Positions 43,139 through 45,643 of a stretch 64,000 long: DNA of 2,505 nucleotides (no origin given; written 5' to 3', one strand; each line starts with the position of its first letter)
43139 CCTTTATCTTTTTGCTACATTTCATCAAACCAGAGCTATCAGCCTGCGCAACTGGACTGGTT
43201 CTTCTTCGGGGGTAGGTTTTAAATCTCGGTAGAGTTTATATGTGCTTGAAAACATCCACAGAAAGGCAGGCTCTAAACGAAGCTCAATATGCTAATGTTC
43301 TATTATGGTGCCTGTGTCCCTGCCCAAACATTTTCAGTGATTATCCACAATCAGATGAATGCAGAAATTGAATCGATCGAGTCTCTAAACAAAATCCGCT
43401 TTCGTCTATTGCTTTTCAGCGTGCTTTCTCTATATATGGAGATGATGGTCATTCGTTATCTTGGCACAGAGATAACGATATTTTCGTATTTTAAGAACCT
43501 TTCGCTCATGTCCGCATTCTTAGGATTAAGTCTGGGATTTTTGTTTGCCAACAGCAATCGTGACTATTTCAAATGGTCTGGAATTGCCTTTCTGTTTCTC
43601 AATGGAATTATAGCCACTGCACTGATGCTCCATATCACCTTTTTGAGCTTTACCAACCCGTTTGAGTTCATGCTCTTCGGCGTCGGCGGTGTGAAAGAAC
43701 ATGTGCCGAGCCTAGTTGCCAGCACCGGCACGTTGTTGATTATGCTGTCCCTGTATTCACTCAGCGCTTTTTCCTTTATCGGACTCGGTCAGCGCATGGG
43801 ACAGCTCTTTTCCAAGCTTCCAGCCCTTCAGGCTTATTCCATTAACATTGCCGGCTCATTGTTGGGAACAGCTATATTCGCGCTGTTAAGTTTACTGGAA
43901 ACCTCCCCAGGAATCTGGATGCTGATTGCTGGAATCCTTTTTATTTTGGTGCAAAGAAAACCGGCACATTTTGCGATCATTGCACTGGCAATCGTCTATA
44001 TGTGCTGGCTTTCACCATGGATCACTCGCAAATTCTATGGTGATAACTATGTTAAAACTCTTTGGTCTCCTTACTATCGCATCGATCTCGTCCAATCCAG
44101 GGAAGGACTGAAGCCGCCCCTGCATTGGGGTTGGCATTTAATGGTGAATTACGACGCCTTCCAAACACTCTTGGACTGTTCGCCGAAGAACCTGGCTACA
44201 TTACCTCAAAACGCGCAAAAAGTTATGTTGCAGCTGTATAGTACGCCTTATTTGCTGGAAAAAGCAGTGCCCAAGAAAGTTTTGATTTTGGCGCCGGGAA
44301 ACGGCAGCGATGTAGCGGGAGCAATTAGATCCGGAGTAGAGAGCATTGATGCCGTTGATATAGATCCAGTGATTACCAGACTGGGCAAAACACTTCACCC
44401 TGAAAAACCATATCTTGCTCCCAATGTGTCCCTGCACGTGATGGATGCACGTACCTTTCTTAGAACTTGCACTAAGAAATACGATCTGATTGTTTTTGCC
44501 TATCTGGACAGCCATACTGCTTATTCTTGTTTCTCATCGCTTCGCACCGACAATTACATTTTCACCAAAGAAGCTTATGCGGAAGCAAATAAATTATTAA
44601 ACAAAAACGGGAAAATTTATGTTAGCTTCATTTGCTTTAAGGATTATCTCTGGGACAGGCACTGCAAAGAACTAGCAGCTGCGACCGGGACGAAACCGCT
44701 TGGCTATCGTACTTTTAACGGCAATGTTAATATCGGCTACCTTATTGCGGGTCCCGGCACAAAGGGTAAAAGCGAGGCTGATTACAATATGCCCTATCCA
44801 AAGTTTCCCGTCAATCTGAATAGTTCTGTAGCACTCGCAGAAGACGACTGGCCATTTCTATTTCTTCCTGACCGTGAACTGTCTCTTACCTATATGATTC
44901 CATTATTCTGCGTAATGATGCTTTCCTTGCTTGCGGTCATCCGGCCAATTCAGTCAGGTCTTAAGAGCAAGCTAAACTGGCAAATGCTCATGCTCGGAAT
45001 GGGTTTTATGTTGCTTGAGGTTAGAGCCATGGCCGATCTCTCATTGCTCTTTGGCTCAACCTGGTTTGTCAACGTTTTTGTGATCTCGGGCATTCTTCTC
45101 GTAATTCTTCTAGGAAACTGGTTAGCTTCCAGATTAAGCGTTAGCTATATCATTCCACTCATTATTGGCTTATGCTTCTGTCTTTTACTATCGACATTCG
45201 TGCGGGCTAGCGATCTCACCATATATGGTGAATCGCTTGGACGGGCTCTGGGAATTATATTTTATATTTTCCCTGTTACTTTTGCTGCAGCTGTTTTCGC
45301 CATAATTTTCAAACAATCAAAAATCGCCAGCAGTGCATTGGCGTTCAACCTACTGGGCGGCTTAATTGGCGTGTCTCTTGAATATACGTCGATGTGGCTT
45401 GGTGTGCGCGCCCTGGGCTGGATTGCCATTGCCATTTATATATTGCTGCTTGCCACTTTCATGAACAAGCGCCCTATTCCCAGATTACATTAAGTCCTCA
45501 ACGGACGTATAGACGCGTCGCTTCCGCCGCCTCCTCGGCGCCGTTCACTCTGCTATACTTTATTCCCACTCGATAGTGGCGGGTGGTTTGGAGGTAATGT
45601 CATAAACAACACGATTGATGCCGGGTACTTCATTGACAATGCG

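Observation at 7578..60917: Dispersed GC-rich hairpin element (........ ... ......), mostly read through in frame inside protein-coding genes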

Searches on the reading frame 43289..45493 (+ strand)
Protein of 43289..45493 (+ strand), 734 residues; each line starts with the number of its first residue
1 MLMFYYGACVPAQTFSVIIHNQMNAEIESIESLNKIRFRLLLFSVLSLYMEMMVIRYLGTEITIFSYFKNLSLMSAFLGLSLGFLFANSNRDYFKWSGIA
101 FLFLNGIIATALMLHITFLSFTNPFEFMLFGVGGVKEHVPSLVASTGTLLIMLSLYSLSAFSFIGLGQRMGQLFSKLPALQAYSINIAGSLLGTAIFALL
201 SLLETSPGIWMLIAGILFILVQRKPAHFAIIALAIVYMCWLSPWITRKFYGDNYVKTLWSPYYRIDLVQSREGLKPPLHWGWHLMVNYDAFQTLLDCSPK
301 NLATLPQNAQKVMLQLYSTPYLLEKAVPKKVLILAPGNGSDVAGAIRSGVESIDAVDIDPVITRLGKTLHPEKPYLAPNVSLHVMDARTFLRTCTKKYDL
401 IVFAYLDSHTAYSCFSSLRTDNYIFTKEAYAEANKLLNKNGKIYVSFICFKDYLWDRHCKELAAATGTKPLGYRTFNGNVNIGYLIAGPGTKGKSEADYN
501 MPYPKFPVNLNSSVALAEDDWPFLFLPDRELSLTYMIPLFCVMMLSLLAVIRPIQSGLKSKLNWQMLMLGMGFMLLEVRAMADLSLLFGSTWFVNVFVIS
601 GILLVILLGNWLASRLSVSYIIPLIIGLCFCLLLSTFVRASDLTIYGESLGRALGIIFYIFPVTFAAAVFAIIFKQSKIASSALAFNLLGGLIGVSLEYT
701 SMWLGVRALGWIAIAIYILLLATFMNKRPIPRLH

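Call 97: search_protein_families(library=pfam, proteins=[window:43289-45493:+], max_evalue=0.00001)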
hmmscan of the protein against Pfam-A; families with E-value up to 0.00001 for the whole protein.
window:43289-45493:+ (734 aa): 1 family
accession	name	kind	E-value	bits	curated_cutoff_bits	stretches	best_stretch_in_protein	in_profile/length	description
PF01564.23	Spermine_synth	-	2.9e-07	30.6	22.9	1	325-444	16-129/186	Spermine/spermidine synthase domain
